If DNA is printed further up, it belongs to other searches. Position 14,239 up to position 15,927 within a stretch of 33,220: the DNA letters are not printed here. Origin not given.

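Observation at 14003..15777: cNOR-shaped gene pair whose subunit I lacks the helix-VI histidine and has H-A-M instead of H-x-H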

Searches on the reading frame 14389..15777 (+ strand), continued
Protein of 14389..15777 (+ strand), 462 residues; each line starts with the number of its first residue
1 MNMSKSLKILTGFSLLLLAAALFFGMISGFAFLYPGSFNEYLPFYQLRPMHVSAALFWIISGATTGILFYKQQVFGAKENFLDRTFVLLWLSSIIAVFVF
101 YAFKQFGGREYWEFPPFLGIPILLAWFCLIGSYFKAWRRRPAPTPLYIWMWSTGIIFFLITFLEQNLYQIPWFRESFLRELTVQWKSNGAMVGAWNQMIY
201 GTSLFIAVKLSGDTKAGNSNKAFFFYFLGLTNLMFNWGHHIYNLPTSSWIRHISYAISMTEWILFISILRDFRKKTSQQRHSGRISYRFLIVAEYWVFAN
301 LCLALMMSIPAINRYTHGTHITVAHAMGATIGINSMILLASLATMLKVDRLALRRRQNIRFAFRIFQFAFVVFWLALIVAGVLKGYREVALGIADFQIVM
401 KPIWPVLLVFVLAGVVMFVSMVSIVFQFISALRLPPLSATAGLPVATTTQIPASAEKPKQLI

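Call 34: search_solved_structures(query=A1, max_evalue=0.01, show_alignments=4)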
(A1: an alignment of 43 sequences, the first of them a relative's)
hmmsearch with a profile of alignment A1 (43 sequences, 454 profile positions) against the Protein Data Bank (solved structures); distinct sequences matched with E-value up to 0.01: 5.
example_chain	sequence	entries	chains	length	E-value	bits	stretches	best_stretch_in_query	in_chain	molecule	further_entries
4xyd_A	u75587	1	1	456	2.3e-11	46.4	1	6-432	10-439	Nitric-oxide reductase subunit B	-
9g6b_A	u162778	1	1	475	1.6e-10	43.5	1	4-441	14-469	cytochrome-c oxidase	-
9g83_t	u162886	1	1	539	6.2e-08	35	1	6-441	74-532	cytochrome-c oxidase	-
6xkw_n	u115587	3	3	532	1.1e-07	34.2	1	17-439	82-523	Cytochrome c oxidase, Cbb3-type, subunit I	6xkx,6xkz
3o0r_B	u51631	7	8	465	1.6e-06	30.3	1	4-422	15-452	Nitric oxide reductase subunit B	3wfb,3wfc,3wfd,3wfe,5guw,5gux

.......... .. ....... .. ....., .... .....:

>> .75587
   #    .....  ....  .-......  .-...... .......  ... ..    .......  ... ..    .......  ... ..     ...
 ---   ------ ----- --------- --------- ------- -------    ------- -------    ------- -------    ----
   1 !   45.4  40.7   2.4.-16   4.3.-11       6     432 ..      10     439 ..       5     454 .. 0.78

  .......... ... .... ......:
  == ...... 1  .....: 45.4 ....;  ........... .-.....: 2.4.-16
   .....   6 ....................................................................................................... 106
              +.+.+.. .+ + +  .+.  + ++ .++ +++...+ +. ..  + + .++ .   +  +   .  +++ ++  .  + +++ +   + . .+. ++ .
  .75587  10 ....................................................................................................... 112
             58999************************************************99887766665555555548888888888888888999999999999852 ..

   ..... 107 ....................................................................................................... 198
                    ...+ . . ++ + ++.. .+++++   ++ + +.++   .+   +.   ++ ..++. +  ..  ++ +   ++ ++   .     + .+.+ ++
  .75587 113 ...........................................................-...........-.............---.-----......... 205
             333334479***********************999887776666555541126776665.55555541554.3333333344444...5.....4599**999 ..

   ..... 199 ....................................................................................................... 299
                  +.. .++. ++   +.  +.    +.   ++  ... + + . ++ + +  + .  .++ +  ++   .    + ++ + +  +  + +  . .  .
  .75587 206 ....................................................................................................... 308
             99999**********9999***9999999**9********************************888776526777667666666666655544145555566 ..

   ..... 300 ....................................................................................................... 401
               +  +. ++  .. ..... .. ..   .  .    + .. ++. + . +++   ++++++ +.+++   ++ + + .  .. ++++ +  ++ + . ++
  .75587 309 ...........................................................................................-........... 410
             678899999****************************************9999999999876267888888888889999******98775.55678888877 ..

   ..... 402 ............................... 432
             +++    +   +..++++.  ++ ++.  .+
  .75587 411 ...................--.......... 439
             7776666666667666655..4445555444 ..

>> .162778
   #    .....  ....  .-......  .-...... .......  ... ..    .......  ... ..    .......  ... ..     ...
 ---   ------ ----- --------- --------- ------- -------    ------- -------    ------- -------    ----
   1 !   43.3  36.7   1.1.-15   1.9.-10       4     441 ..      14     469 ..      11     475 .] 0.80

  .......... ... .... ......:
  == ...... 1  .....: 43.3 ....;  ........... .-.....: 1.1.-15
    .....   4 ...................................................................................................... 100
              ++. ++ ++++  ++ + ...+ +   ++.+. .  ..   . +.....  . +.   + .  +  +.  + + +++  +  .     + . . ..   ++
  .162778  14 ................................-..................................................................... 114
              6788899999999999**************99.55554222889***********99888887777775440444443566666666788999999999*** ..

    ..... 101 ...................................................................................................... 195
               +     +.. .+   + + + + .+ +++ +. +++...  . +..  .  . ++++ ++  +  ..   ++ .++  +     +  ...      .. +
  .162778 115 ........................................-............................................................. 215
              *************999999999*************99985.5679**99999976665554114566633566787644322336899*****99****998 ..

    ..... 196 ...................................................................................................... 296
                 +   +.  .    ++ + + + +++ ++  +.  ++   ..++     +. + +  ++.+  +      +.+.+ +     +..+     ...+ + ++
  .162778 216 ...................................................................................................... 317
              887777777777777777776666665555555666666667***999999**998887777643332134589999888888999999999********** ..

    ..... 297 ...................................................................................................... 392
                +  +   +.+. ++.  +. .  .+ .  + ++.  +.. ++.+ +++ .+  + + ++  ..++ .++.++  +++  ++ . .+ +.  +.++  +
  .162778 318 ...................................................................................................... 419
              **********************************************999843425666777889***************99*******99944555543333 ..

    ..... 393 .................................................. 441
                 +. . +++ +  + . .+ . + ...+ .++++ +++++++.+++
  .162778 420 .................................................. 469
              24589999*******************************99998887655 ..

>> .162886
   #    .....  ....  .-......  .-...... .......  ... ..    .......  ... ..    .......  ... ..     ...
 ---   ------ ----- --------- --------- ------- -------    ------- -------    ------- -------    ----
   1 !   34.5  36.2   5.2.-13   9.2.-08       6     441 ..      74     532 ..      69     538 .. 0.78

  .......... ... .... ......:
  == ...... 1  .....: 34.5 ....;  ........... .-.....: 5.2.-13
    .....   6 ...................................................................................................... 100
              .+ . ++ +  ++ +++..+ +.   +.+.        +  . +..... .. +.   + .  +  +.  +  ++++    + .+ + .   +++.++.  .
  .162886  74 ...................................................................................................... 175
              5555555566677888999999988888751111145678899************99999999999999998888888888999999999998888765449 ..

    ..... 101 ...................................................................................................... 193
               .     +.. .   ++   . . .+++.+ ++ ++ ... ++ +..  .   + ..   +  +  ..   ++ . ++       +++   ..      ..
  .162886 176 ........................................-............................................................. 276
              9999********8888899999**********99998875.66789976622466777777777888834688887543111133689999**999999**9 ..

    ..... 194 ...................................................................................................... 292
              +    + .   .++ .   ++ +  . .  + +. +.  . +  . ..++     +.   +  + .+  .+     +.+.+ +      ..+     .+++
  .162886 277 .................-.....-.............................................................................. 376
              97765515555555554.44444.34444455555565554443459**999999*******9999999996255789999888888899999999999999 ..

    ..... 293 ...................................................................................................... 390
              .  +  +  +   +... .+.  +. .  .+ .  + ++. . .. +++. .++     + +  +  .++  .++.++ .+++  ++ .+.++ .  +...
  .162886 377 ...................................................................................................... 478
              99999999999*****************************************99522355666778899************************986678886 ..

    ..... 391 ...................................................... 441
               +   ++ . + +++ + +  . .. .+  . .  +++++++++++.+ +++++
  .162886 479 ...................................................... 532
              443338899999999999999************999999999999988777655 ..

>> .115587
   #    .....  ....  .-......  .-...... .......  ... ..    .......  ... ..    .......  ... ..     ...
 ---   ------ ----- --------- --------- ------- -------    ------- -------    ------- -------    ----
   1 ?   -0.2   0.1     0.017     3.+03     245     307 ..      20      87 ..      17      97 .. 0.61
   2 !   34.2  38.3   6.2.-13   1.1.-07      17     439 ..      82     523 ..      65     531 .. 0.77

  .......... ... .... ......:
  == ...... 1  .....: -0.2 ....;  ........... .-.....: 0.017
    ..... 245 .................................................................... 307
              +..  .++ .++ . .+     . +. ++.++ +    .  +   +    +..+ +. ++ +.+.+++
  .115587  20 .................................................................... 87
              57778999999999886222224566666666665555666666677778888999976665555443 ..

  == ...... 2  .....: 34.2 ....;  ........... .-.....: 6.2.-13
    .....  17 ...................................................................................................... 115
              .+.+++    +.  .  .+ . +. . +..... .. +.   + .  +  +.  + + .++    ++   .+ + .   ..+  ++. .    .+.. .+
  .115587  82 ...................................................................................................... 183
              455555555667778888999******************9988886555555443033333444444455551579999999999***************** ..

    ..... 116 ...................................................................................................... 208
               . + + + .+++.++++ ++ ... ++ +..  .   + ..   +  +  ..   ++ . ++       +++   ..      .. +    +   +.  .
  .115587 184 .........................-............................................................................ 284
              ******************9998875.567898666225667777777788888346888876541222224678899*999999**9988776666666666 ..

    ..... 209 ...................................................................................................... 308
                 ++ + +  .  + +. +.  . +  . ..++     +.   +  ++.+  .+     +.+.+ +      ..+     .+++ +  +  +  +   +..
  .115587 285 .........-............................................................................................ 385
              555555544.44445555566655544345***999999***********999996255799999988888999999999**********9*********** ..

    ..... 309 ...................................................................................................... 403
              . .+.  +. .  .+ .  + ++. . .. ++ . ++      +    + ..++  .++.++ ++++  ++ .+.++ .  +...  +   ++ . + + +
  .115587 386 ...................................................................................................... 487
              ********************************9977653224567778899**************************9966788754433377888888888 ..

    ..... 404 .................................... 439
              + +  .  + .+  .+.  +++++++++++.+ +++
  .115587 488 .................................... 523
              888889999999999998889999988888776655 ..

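Call 41: find_homologous_proteins(query=L053:7971-9335:+, max_evalue=1e-20)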
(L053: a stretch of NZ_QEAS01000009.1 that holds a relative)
Query L053:7971-9335:+ (454 aa): 2474 proteins with E <= 1e-20 among 8000 candidates; the best 120 are listed.
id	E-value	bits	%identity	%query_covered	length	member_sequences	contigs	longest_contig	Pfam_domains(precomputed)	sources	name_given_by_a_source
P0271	0.0e+0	1026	100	100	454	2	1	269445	PF00115.26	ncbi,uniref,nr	ncbi:cbb3-type cytochrome c oxidase subunit I [Pararcticibacter amylolyticus]|uniref:Cytochrome C ox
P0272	5.9e-200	683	69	98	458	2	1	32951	PF00115.26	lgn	-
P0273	5.0e-193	660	65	97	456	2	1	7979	PF00115.26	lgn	-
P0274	1.3e-187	643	64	95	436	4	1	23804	PF00115.26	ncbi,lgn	-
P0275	1.9e-185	635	62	96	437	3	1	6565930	PF00115.26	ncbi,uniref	ncbi:cbb3-type cytochrome c oxidase subunit I [Pedobacter sp. AW31-3R]|uniref:cbb3-type cytochrome c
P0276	7.0e-184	630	63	96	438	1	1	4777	PF00115.26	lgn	-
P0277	6.4e-169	581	59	97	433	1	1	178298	PF00115.26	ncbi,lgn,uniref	ncbi:cbb3-type cytochrome c oxidase subunit I [Chitinophaga sp.]|uniref:cbb3-type cytochrome c oxida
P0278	5.8e-168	578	59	96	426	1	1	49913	PF00115.26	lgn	-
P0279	5.9e-167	574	59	94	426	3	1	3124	PF00115.26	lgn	-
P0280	5.7e-166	571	58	96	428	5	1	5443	PF00115.26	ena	-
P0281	1.2e-165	570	59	94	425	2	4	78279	PF00115.26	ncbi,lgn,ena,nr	ncbi:nitric oxide reductase subunit B [Chitinophaga sancti]|nr:nitric oxide reductase subunit B [Chi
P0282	7.1e-165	568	58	96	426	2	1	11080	PF00115.26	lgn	-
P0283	8.8e-165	567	58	94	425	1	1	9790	PF00115.26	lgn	-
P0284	1.0e-164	567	59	92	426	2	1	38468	PF00115.26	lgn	-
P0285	4.8e-164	565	58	94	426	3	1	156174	PF00115.26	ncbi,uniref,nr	ncbi:cbb3-type cytochrome c oxidase subunit I [Chitinophaga silvisoli]|uniref:Cytochrome C oxidase s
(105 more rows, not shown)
